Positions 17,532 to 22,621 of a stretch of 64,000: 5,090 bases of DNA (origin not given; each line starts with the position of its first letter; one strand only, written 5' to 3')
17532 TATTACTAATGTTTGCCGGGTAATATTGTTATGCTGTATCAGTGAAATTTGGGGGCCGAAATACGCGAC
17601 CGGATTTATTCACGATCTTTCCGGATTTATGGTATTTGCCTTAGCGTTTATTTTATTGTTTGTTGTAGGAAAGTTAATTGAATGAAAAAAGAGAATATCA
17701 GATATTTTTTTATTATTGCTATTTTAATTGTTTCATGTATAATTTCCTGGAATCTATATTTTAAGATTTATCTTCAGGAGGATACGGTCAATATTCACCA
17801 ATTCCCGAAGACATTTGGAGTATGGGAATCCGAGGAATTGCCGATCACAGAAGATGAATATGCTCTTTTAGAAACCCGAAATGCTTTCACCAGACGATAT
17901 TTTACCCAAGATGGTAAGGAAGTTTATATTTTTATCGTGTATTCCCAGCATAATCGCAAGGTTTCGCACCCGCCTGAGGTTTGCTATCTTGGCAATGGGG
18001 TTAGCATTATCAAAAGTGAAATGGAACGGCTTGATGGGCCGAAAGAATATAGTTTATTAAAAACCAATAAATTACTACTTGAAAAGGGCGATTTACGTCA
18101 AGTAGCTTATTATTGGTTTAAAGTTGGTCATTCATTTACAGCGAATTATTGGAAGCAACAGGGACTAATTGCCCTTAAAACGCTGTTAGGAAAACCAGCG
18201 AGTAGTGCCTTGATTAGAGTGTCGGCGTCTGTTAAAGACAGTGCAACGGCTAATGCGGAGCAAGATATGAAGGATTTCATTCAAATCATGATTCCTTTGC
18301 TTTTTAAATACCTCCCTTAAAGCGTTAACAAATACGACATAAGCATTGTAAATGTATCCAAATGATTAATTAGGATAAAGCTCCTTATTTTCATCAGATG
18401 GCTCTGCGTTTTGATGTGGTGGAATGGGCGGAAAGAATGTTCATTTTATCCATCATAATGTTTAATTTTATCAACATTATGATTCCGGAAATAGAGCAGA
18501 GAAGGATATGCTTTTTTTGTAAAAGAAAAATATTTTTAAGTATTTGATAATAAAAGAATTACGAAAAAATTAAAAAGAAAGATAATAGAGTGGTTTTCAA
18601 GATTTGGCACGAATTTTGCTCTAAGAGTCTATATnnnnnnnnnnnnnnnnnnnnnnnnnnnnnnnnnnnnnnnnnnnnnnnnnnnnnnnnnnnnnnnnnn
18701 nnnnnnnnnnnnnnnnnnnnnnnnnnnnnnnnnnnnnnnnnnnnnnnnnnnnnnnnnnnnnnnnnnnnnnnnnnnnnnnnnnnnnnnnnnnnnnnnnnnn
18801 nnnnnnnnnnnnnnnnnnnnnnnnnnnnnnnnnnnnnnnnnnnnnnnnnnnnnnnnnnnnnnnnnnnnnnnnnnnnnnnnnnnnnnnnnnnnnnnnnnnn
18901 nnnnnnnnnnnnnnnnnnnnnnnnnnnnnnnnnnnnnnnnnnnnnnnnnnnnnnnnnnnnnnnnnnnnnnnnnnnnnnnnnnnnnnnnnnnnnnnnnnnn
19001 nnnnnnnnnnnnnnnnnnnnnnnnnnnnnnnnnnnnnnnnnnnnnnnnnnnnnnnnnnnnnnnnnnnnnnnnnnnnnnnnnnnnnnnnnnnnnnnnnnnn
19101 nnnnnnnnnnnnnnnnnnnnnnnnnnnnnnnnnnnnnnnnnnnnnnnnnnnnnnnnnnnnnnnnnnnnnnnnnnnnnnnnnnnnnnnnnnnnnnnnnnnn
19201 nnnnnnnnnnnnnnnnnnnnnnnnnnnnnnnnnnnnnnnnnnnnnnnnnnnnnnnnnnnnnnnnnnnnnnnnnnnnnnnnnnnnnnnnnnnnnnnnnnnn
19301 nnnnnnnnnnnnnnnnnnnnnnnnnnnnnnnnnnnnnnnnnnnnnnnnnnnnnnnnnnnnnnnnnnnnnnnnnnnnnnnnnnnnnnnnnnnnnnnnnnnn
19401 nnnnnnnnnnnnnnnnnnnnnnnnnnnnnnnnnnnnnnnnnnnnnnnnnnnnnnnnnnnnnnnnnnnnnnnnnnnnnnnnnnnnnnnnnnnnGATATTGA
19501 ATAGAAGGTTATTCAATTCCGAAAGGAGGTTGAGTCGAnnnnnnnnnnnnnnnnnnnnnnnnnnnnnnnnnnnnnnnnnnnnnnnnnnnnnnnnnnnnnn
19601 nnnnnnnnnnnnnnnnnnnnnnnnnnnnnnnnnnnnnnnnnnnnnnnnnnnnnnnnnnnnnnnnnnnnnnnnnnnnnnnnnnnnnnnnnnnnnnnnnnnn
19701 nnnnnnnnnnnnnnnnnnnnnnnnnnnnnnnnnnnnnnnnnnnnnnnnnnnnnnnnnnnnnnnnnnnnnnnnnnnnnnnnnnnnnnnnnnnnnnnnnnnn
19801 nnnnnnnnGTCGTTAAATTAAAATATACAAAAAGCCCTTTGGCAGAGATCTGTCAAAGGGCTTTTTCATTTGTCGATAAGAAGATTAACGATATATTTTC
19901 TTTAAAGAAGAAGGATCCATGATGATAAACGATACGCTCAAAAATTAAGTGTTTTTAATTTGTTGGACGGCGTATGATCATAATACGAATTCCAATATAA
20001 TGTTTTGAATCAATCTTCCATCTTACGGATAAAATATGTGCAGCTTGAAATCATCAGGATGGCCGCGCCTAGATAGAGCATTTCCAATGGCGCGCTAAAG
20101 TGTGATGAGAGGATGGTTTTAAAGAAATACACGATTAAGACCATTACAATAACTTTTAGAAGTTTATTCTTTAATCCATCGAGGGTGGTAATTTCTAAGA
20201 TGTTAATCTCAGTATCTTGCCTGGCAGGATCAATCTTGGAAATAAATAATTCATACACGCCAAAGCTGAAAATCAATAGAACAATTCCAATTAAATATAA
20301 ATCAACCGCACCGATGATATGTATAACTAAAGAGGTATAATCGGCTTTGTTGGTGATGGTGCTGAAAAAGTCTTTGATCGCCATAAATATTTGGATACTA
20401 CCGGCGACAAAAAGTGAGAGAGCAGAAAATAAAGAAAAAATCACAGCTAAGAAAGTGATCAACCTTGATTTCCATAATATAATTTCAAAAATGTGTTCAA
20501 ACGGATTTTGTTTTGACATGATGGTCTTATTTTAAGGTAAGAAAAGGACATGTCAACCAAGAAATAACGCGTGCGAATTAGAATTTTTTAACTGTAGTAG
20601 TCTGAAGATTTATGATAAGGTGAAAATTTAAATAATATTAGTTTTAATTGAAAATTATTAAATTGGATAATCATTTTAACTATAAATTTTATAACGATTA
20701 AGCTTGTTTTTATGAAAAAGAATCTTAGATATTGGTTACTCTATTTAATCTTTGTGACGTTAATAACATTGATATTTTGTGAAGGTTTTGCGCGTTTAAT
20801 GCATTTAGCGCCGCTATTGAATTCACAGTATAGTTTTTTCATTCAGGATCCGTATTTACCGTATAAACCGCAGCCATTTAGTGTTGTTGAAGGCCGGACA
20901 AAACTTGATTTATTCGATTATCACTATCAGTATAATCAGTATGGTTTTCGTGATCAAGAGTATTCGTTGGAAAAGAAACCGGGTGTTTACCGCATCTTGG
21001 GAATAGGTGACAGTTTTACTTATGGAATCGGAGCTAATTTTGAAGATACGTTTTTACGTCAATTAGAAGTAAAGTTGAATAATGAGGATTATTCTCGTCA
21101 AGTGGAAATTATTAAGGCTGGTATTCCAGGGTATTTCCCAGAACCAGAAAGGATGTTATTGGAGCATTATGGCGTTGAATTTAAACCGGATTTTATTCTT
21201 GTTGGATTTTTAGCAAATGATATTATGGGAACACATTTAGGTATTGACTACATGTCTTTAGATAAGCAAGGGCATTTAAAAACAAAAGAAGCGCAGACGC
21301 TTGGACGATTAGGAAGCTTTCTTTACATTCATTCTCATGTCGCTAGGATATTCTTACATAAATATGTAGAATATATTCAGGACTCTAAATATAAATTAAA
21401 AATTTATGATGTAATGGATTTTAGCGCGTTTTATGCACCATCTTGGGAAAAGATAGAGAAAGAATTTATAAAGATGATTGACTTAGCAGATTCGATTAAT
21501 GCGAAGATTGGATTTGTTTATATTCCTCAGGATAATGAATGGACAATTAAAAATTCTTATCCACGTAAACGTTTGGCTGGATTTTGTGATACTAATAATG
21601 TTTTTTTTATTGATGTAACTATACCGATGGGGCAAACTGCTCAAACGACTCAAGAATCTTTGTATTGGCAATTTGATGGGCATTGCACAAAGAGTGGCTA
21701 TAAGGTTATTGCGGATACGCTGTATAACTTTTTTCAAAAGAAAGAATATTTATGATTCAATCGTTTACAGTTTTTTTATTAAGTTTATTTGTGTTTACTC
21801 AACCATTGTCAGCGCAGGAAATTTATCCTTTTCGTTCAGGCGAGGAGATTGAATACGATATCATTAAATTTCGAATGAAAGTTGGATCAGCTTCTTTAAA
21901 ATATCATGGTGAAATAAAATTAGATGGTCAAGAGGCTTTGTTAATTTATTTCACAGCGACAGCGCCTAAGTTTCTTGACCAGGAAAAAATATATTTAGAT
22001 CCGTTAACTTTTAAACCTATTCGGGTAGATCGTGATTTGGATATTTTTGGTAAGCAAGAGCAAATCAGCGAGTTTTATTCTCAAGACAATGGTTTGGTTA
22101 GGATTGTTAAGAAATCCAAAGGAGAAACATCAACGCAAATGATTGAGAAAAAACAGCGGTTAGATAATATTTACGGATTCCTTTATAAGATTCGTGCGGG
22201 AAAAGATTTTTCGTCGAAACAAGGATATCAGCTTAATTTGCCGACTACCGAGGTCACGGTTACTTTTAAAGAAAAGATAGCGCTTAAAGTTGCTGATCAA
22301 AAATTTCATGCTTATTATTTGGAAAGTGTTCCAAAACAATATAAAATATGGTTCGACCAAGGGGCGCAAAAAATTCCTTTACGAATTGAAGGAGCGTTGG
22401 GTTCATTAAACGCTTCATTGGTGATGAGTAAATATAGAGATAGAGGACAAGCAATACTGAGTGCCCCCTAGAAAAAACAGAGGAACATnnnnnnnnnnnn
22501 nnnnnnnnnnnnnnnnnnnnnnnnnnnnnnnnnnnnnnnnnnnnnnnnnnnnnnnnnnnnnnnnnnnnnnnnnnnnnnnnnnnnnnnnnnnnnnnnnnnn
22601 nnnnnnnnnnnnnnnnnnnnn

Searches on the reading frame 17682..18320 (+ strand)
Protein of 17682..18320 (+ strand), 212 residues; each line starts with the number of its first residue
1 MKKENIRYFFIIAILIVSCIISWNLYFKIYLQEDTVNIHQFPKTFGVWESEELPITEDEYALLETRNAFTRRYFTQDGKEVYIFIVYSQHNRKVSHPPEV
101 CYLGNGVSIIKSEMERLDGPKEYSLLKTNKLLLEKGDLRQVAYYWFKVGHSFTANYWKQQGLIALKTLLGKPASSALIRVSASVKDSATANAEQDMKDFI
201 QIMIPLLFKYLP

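Call 6: search_protein_families(library=ncbifam, proteins=[window:17682-18320:+], max_evalue=0.001)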
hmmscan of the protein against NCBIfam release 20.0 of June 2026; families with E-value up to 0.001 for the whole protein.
window:17682-18320:+ (212 aa): 7 families
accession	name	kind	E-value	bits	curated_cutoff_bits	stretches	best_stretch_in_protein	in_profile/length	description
TIGR02914.1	EpsI_fam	equivalog_domain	2.2e-28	98.9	42.8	1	40-210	3-173/174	exosortase C-terminal domain/associated protein EpsI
TIGR04152.1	exosort_VPLPA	exception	4.2e-26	92.1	400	1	30-212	301-486/486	VPLPA-CTERM-specific exosortase XrtD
NF045608.2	EpsI_type_V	exception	2.2e-18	66.4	228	1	40-204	38-205/218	exosortase-associated protein EpsI, V-type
NF045609.1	EpsI_type_B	exception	3.2e-18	66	220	1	9-203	5-206/221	exosortase-associated protein EpsI, B-type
NF038142.1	exosort_XrtW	exception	1.9e-14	52.9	425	1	13-211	301-494/494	exosortase W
TIGR04489.1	exosort_XrtO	exception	1.6e-07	30.5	250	1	31-157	304-423/451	exosortase O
TIGR04476.1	exosort_XrtN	exception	0.00018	20.8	200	1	65-158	306-392/406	exosortase N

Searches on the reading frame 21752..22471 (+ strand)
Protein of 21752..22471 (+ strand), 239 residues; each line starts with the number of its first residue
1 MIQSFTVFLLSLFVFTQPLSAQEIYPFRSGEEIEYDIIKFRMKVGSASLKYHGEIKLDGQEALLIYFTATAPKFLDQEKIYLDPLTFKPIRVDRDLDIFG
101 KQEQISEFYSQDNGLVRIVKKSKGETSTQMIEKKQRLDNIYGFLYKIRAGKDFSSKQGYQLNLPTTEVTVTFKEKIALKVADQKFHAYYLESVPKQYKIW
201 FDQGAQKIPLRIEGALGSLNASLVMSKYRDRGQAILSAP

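Call 6: search_protein_families(library=ncbifam, proteins=[window:21752-22471:+], max_evalue=0.001)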
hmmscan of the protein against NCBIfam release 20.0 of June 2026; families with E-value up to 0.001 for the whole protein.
window:21752-22471:+ (239 aa): 0 families

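Call 43: search_protein_families(library=pfam, proteins=[window:21752-22471:+], max_evalue=0.00001)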
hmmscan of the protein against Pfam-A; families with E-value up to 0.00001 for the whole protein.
window:21752-22471:+ (239 aa): 1 family
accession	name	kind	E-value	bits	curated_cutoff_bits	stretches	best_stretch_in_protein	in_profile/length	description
PF11306.15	DUF3108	-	2.4e-07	31.2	26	1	41-215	8-200/209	Protein of unknown function (DUF3108)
